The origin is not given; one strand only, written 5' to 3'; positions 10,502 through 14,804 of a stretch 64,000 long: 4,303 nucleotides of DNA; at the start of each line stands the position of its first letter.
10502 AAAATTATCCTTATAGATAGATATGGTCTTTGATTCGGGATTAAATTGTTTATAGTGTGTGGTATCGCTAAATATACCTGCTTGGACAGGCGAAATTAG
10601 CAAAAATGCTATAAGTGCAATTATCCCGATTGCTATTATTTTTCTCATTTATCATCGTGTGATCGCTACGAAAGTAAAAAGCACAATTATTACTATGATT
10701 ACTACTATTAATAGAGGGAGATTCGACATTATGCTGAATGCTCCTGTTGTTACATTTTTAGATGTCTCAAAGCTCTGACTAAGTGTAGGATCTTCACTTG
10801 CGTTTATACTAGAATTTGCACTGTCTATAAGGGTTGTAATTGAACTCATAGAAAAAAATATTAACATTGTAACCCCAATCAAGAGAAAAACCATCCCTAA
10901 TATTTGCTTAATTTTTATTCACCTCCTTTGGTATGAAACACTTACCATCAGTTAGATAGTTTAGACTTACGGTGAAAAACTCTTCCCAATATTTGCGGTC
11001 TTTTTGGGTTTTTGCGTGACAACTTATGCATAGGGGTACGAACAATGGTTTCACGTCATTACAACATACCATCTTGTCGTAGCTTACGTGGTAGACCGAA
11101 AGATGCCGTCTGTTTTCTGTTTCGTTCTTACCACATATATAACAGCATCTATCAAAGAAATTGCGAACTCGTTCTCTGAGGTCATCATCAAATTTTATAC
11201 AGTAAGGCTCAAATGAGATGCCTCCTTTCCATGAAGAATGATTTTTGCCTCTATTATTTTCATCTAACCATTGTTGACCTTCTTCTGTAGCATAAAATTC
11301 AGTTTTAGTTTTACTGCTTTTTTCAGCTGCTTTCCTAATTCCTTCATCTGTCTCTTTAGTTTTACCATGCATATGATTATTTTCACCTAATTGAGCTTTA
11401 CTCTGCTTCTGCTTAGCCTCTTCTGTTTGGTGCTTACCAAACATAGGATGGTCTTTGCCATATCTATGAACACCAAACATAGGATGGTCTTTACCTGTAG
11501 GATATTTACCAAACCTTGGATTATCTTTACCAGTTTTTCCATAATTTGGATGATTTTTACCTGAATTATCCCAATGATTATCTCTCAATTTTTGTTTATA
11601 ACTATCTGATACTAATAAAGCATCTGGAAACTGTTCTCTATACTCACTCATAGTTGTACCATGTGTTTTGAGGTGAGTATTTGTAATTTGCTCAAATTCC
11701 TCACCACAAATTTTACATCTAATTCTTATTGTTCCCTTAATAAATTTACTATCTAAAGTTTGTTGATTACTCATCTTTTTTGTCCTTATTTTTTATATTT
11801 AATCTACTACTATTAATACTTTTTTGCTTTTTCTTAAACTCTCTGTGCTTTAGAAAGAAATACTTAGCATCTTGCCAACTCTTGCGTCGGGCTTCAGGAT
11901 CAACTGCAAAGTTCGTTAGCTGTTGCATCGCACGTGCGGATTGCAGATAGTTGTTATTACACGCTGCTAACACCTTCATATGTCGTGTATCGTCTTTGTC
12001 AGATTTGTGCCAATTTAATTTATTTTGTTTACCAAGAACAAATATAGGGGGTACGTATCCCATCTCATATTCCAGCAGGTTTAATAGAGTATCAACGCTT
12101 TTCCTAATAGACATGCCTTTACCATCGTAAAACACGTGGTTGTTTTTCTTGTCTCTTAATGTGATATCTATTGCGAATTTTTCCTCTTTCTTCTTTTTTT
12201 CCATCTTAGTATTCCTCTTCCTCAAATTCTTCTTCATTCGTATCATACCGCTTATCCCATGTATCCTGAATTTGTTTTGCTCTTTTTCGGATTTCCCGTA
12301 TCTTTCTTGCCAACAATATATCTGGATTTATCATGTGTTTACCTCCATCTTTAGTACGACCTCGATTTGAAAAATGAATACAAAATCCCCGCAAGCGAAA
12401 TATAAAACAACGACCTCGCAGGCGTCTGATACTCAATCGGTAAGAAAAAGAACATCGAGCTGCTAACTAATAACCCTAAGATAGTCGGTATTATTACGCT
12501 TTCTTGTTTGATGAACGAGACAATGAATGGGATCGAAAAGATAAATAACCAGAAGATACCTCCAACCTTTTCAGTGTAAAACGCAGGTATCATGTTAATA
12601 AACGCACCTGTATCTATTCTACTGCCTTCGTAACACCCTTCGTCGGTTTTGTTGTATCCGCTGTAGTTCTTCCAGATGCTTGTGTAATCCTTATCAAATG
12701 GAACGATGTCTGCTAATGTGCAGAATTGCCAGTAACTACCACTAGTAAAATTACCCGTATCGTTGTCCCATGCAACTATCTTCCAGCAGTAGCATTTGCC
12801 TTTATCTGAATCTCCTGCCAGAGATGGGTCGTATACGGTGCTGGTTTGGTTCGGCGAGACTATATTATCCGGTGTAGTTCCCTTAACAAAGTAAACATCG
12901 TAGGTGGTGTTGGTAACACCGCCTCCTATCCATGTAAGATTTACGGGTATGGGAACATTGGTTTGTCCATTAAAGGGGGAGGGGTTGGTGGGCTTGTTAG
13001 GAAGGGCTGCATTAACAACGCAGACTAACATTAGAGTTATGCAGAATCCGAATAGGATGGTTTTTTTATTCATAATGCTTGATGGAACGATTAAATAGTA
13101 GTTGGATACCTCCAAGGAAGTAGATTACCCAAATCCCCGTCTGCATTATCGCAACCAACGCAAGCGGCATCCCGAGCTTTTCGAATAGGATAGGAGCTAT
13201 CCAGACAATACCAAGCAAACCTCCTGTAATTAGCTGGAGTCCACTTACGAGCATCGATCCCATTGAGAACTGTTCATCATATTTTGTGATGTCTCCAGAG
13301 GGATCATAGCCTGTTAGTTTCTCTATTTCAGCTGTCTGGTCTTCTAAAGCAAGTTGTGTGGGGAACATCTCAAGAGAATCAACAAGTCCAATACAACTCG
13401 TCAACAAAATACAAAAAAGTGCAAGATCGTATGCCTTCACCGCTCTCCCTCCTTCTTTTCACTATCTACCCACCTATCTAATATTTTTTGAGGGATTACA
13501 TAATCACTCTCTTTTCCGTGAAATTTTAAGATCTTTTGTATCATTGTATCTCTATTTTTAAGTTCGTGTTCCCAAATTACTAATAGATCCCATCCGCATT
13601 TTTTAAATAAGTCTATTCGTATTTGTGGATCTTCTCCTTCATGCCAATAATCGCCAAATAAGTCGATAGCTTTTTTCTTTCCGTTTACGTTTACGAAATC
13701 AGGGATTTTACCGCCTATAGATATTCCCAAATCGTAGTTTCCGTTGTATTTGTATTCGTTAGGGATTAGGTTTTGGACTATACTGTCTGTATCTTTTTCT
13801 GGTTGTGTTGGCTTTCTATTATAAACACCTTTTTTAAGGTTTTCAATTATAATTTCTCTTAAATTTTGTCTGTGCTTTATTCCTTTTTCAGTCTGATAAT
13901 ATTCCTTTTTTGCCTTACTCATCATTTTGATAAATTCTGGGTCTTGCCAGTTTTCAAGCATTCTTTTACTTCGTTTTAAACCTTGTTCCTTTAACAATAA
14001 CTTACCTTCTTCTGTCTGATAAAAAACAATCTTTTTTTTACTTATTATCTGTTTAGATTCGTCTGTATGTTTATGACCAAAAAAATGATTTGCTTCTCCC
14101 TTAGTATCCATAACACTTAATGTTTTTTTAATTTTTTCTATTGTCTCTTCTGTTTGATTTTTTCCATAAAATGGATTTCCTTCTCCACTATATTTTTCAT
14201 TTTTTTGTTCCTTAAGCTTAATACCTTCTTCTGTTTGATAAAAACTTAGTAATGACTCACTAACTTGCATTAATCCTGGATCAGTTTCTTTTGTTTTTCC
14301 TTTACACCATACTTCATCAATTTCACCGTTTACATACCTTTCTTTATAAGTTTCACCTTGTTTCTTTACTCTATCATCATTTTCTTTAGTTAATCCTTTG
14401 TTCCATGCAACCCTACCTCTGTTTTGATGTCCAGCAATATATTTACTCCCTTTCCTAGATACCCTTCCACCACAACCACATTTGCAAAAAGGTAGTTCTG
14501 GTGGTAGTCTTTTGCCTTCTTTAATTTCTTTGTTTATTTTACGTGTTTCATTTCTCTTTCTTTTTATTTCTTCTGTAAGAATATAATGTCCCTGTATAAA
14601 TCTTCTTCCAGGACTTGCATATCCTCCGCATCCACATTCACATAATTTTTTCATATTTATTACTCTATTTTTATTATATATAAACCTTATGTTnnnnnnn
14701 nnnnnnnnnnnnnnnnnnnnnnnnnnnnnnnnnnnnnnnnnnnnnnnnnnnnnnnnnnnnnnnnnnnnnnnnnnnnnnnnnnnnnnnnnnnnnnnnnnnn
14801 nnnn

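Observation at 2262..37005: Every giant surface-protein gene is followed by a NUMOD-repeat nuclease gene (3 HNH, 3 Vsr-like)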

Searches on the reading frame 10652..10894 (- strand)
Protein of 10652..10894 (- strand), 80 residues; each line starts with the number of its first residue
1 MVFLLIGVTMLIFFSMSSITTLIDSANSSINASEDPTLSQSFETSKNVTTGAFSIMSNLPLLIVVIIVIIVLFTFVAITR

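Call 74: search_protein_families(library=pfam, proteins=[window:10652-10894:-], max_evalue=0.5)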
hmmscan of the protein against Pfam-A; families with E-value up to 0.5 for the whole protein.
window:10652-10894:- (80 aa): 3 families
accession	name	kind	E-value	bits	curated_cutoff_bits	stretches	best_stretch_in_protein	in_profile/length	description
PF13273.12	DUF4064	-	0.027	15.1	32.1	1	2-78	7-78/102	Protein of unknown function (DUF4064)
PF20088.4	DUF6480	-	0.23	11.8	25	1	36-78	31-73/78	Family of unknown function (DUF6480)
PF01529.25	DHHC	-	0.5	10.9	28.7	0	1-74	52-109/133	DHHC palmitoyltransferase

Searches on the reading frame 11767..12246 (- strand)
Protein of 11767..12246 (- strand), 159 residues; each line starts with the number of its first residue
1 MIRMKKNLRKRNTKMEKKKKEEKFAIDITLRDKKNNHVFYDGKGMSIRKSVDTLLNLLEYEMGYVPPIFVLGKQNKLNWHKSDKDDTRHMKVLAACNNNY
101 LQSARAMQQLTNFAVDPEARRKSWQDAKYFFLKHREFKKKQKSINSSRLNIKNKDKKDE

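Call 8: search_protein_families(library=pfam, proteins=[window:11767-12246:-], max_evalue=0.01)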
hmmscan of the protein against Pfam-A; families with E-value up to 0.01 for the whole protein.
window:11767-12246:- (159 aa): 0 families

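Call 9: search_protein_families(library=phrogs, proteins=[window:11767-12246:-], max_evalue=0.01)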
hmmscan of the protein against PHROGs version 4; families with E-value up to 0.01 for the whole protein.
window:11767-12246:- (159 aa): 1 family
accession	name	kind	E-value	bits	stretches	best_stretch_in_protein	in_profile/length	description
phrog_6783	-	unknown function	0.00025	22.6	1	6-68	13-76/83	-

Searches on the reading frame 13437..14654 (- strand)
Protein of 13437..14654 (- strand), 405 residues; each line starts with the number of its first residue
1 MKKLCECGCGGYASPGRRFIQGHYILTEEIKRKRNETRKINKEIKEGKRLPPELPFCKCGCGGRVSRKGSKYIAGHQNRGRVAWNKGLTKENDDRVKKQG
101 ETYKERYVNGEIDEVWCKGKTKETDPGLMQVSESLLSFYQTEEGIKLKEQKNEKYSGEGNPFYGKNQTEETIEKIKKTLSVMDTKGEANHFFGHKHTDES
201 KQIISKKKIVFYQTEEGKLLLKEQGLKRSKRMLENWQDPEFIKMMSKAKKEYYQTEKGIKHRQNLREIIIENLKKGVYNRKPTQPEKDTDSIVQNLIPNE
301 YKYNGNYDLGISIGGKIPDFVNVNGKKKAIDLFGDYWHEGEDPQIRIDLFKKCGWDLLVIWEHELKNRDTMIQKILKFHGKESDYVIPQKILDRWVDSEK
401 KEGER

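Call 3: search_protein_families(library=pfam, proteins=[window:13437-14654:-], max_evalue=0.01)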
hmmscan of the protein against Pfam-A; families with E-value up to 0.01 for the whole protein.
window:13437-14654:- (405 aa): 2 families
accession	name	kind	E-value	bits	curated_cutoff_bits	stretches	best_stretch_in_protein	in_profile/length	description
PF07460.16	NUMOD3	-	1.8e-08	34.6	20.4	2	156-175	17-36/37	NUMOD3 motif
PF14947.12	HTH_45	-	0.0014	19.1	25.5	0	228-269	35-73/77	Winged helix-turn-helix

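Call 4: search_protein_families(library=phrogs, proteins=[window:13437-14654:-], max_evalue=0.001)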
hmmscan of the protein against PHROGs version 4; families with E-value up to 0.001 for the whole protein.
window:13437-14654:- (405 aa): 0 families

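Call 92: search_protein_families(library=ncbifam, proteins=[window:13437-14654:-], max_evalue=0.05)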
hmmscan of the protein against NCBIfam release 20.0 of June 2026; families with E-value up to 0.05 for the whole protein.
window:13437-14654:- (405 aa): 2 families
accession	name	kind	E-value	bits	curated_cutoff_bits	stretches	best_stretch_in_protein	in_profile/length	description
NF040821.1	dipep_PepQ_Arch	equivalog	0.0017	17.4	630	1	262-319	232-290/346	Xaa-Pro dipeptidase PepQ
TIGR01453.1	grpIintron_endo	subfamily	0.0047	17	56.05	1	148-214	104-172/215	group I intron endonuclease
